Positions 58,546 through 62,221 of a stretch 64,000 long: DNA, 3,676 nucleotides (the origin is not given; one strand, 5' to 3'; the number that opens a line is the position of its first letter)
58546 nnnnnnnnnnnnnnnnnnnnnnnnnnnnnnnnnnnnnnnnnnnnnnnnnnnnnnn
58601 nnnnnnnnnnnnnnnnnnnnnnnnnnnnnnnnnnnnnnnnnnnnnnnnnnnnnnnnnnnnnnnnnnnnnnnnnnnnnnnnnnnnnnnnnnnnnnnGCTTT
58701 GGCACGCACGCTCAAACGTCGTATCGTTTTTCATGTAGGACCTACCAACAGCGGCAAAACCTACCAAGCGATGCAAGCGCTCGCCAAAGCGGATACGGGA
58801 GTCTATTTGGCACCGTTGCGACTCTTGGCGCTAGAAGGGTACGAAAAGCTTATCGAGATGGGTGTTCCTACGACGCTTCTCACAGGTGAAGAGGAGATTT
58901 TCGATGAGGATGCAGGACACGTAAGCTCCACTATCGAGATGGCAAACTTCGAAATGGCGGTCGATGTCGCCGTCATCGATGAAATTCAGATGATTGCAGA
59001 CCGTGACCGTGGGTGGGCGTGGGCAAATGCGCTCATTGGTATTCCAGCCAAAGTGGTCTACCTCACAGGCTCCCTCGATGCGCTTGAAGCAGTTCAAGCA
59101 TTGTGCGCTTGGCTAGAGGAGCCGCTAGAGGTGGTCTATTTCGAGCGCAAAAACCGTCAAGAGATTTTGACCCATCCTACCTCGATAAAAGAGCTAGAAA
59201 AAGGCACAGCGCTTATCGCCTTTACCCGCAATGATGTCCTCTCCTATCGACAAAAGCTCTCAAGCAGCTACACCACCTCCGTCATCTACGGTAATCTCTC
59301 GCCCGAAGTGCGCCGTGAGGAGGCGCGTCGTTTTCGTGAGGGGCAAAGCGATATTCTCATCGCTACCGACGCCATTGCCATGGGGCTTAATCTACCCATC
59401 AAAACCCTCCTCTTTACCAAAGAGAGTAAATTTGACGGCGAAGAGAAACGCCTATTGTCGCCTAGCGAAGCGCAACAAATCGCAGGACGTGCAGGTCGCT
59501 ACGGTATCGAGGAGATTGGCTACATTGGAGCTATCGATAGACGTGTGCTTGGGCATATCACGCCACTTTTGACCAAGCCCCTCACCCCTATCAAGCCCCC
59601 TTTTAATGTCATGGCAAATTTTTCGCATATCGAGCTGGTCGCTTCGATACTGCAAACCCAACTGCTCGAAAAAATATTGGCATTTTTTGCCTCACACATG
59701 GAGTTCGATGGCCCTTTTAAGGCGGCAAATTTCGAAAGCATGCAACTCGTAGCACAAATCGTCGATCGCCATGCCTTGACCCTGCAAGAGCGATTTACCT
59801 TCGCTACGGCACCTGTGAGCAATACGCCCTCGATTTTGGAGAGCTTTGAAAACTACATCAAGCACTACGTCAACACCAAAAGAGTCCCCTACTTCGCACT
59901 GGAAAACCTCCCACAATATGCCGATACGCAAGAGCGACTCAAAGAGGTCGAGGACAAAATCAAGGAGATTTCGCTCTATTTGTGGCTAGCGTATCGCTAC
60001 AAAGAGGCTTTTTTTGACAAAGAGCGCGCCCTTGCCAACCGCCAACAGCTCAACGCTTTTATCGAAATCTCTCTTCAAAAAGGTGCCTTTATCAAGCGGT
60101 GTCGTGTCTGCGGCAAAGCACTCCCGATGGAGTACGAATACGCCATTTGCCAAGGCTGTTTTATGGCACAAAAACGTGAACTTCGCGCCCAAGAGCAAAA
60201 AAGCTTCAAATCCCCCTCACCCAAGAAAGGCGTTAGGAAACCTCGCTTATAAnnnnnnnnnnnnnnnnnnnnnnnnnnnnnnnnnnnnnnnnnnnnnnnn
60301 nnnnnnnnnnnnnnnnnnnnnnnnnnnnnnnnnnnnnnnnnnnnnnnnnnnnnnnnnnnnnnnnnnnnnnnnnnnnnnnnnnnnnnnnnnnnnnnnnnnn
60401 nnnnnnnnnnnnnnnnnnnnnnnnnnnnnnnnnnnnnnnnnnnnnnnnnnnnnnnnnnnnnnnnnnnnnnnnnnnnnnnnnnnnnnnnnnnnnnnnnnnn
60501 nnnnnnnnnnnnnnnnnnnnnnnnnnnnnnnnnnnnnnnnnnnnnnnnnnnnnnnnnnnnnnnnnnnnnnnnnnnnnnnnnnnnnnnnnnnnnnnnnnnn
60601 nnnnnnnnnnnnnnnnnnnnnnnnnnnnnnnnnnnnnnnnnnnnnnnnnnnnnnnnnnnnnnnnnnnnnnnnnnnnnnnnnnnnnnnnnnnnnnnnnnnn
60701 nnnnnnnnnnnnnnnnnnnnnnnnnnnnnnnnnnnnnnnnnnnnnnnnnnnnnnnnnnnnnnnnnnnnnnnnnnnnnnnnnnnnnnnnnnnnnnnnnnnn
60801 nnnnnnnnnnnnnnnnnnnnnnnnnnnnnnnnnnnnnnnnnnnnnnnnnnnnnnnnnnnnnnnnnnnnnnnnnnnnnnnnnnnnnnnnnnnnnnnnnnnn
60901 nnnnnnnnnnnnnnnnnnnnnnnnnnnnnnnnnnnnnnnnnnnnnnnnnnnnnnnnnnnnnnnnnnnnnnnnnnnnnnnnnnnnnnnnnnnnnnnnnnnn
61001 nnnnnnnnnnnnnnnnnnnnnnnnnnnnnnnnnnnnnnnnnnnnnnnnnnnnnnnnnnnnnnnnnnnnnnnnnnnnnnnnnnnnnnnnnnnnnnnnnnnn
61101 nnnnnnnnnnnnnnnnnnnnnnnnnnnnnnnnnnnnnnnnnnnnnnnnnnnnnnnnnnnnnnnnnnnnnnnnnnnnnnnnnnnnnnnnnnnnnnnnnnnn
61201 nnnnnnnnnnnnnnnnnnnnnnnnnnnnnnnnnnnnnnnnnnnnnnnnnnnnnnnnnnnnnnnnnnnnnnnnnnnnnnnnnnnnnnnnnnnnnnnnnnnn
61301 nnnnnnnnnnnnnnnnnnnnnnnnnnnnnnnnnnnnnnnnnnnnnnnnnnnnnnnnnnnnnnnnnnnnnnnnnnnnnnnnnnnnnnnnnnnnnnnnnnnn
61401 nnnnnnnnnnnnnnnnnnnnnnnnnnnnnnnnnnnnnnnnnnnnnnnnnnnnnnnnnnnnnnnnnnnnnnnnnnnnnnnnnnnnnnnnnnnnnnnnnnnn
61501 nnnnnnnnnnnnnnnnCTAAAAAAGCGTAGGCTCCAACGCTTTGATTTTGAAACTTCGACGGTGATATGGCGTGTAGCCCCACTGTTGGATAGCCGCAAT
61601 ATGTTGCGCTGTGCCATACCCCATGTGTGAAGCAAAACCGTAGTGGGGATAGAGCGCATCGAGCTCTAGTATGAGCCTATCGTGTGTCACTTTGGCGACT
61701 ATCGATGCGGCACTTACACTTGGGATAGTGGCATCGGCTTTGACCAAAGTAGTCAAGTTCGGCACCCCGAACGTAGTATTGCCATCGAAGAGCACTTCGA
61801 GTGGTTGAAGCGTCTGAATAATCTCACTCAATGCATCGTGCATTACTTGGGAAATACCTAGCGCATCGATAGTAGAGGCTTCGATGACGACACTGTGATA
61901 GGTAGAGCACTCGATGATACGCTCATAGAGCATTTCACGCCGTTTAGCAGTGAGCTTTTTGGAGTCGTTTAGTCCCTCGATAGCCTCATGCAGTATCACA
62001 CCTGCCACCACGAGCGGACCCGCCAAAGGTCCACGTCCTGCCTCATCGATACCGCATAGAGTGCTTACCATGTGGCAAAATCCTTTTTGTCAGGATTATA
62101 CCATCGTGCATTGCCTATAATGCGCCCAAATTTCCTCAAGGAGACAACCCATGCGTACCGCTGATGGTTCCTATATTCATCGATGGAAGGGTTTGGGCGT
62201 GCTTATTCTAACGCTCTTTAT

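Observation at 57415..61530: SUV3-like helicase with a 430-aa N-terminal extension adjacent to a degenerate EAL-HDOD protein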

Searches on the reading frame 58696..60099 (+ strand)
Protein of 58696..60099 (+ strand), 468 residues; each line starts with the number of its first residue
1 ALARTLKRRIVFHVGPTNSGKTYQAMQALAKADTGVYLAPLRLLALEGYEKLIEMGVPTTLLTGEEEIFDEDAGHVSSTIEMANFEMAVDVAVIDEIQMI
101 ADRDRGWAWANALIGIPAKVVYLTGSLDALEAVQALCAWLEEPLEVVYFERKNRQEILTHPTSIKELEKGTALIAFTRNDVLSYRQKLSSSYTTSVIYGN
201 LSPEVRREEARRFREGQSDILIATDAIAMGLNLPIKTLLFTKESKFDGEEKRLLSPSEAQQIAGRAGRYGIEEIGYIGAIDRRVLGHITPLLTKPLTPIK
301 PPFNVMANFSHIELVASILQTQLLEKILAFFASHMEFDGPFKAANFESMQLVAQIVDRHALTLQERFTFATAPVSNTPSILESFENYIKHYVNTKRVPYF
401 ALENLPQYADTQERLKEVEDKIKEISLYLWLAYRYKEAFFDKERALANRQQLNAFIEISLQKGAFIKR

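Call 88: search_dna_similar(query=window:58696-60099:+, collection=plasmids, mode=protein, max_evalue=1e-10, max_rows=25)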
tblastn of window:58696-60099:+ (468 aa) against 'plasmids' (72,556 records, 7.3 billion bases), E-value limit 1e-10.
Records with a match: 47; places in all: 56; records where one place covers at least 80% of the query: 18.
Best place of each record, by identity: <60% 47.
By first word of the organism name: Azospirillum 12; Clostridium 9; Paracoccus 4; Sinorhizobium 4; Methylobacterium 2; Rhizobium 2; Vitreoscilla 1; Ideonella 1; Niveispirillum 1; Pseudomonas 1; and 10 more.
By predicted mobility (MOB-suite, as given by PLSDB): non-mobilizable 40; mobilizable 5; conjugative 2.
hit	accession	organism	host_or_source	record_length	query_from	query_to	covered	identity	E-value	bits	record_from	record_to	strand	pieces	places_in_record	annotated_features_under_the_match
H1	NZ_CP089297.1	Methylobacterium currus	Solanum lycopersicum,single cell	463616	3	467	99%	43.5%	9e-89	303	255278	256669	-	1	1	helicase-related protein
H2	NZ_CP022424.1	Vitreoscilla filiformis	cell culture,Mud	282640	3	460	98%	43.1%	8e-87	297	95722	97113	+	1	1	helicase-related protein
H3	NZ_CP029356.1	Azospirillum thermophilum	cell culture,hot spring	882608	1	460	98%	42.5%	1e-82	285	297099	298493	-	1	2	helicase-related protein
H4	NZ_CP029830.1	Azospirillum ramasamyi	single cell,Cow dung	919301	1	460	98%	42.1%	2e-80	279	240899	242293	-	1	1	helicase-related protein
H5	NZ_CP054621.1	Azospirillum oryzae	cell culture,soil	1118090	1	460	98%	42.0%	2e-81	281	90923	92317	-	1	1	record has no annotation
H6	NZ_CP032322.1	Azospirillum argentinense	soil sample,Agricultural field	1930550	1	460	98%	42.0%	5e-80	278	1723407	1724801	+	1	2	record has no annotation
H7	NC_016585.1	Azospirillum lipoferum 4B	-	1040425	1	460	98%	41.8%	2e-81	281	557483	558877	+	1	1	none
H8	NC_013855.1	Azospirillum sp. B510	-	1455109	3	460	98%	42.0%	2e-80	279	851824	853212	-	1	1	record has no annotation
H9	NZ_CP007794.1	Azospirillum argentinense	Triticum aestivum L.,Root,wheat ...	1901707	1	460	98%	41.8%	4e-80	278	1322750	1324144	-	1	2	record has no annotation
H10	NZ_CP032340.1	Azospirillum brasilense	soil sample,Agricultural field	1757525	1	460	98%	41.8%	1e-79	277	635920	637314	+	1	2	none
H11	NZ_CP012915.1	Azospirillum brasilense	Digitaria eriantha,microbe,root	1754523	1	460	98%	41.8%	1e-79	276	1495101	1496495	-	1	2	none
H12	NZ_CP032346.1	Azospirillum brasilense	soil sample,Agricultural field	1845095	1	460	98%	41.6%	8e-79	274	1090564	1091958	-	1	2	record has no annotation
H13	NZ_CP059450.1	Azospirillum brasilense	Prokaryotes,soil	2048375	1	460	98%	41.6%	8e-79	274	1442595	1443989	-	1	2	none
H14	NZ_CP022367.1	Azospirillum sp. TSH58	single cell,paddy soils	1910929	1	460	98%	41.6%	9e-79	274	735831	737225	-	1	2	record has no annotation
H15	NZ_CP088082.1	Ideonella dechloratans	Cell culture,Activated sludge, ...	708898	2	460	98%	40.6%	6e-82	283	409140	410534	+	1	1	helicase-related protein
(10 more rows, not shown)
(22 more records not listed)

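Call 89: get_annotated_region(hit=H1, flank=4000)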
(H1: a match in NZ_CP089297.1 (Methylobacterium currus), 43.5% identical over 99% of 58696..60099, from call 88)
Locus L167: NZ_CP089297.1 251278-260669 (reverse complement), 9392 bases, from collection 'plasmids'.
description: Methylobacterium currus strain TP-3 plasmid unnamed1, complete sequence
organism: Methylobacterium currus (NCBI taxid 2051553)
taxonomy: Bacteria; Pseudomonadota; Alphaproteobacteria; Hyphomicrobiales; Methylobacteriaceae; Methylobacterium; Methylobacterium currus
host: -; source: Solanum lycopersicum,single cell; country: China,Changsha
typing (MOB-suite, as given by PLSDB): non-mobilizable
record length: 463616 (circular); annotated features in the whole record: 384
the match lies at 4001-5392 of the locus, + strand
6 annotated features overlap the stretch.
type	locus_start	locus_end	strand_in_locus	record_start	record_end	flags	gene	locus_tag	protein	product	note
CDS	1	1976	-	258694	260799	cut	-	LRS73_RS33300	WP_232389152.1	HAMP domain-containing methyl-accepting chemotaxis protein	GO:0006935 - chemotaxis [Evidence IEA]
CDS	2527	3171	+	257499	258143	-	-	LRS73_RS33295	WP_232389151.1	SOS response-associated peptidase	GO:0018142 - protein-DNA covalent cross-linking [Evidence IEA]; GO:0009432 - SOS response [Evidence IEA]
CDS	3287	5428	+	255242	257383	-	-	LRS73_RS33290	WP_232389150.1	helicase-related protein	-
CDS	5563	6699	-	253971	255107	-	-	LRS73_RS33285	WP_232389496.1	branched-chain amino acid ABC transporter substrate-binding protein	GO:0015803 - branched-chain amino acid transport [Evidence IEA]; GO:0055085 - transmembrane transport [Evidence IEA]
CDS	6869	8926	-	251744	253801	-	-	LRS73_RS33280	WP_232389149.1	hydantoinase/oxoprolinase family protein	-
CDS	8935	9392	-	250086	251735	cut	-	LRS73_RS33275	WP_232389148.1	hydantoinase B/oxoprolinase family protein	-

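Call 90: get_annotated_region(hit=H2, flank=4000)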
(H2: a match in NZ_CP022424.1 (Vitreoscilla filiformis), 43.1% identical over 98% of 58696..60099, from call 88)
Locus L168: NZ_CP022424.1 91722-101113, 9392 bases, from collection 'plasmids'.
description: Vitreoscilla filiformis strain ATCC 15551 plasmid pVF1, complete sequence
organism: Vitreoscilla filiformis (NCBI taxid 63)
taxonomy: Bacteria; Pseudomonadota; Betaproteobacteria; Neisseriales; Neisseriaceae; Vitreoscilla; Vitreoscilla filiformis
host: -; source: cell culture,Mud; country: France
typing (MOB-suite, as given by PLSDB): non-mobilizable
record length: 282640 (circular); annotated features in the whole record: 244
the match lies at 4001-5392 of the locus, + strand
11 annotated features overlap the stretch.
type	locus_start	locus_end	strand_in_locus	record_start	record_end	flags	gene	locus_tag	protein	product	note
CDS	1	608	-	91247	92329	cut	-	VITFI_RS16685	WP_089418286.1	RNA methyltransferase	GO:0006364 - rRNA processing [Evidence IEA]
CDS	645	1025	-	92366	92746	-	-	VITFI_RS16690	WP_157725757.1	bacteriohemerythrin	-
CDS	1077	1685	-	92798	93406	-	-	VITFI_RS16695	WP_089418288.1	tRNA-uridine aminocarboxypropyltransferase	GO:0006400 - tRNA modification [Evidence IEA]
CDS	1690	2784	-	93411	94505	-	-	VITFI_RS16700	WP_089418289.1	trypsin-like peptidase domain-containing protein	-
CDS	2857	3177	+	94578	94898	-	-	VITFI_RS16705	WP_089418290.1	YkgJ family cysteine cluster protein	-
CDS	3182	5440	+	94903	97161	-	-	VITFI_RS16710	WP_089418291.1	helicase-related protein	-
CDS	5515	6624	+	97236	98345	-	-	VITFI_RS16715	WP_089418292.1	S-(hydroxymethyl)glutathione dehydrogenase/class III alcohol dehydrogenase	GO:0006113 - fermentation [Evidence IEA]; GO:0009404 - toxin metabolic process [Evidence IEA]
CDS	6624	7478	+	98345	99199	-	fghA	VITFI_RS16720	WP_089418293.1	S-formylglutathione hydrolase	GO:0046292 - formaldehyde metabolic process [Evidence IEA]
CDS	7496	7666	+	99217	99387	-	-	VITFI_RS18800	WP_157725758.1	hypothetical protein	-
CDS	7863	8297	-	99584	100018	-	-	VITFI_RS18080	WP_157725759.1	hypothetical protein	-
CDS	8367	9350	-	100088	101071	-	-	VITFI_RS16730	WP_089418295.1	hypothetical protein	-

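Call 93: search_protein_families(library=pfam, proteins=[L167:3287-5425:+, L168:3182-5437:+], max_evalue=0.001)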
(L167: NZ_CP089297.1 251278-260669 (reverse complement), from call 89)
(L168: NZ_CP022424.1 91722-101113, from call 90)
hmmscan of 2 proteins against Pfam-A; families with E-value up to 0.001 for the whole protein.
L167:3287-5425:+ (713 aa): 5 families
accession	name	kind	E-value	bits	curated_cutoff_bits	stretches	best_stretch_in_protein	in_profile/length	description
PF22527.2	DEXQc_Suv3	-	6e-53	179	27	1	234-384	3-153/154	DEXQ-box helicase domain of Suv3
PF00271.37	Helicase_C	-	4.2e-13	50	23.5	1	404-508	13-110/110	Helicase conserved C-terminal domain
PF12513.15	SUV3_C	-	1.1e-08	35.3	27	1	654-696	5-47/48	ATP-dependent RNA helicase SUV3 C-terminal domain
PF18147.6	Suv3_C_1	-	6.2e-08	32.9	22.5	1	593-632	2-41/43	Suv3 C-terminal domain 1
PF00270.35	DEAD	-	0.0002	21.6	26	0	245-337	15-130/167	DEAD/DEAH box helicase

L168:3182-5437:+ (752 aa): 4 families
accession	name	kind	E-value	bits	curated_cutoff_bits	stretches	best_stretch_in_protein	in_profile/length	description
PF22527.2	DEXQc_Suv3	-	3.7e-49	166.7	27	1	270-419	4-153/154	DEXQ-box helicase domain of Suv3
PF00271.37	Helicase_C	-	3.6e-14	53.4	23.5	1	439-542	13-110/110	Helicase conserved C-terminal domain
PF12513.15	SUV3_C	-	1.8e-09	37.7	27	1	692-738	1-47/48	ATP-dependent RNA helicase SUV3 C-terminal domain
PF18147.6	Suv3_C_1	-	7.2e-05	23.1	22.5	1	640-672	11-43/43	Suv3 C-terminal domain 1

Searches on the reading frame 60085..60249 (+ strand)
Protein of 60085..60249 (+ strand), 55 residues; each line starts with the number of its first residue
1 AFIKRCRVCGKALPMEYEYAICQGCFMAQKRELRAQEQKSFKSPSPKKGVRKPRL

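Call 36: search_protein_families(library=pfam, proteins=[window:60085-60249:+], max_evalue=10)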
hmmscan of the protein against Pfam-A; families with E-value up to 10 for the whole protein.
window:60085-60249:+ (55 aa): 3 families
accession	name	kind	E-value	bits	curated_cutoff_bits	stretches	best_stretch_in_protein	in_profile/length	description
PF18912.6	DZR_2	-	0.021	15.1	27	1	4-27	8-29/56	Double zinc ribbon domain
PF14446.12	Prok-RING_1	-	0.063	13.7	29.1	1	4-40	5-41/54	Prokaryotic RING finger family 1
PF09889.16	DUF2116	-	0.22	12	26.8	1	4-32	4-34/59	Probable treble clef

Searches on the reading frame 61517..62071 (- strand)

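Call 3: search_protein_families(library=pfam, proteins=[window:61517-62071:-], max_evalue=0.01)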
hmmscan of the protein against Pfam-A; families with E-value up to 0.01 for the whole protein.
window:61517-62071:- (184 aa): 1 family
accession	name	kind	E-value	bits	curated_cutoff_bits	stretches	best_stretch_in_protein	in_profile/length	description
PF01351.25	RNase_HII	-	7.4e-37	127.6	25.8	1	6-175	1-197/199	Ribonuclease HII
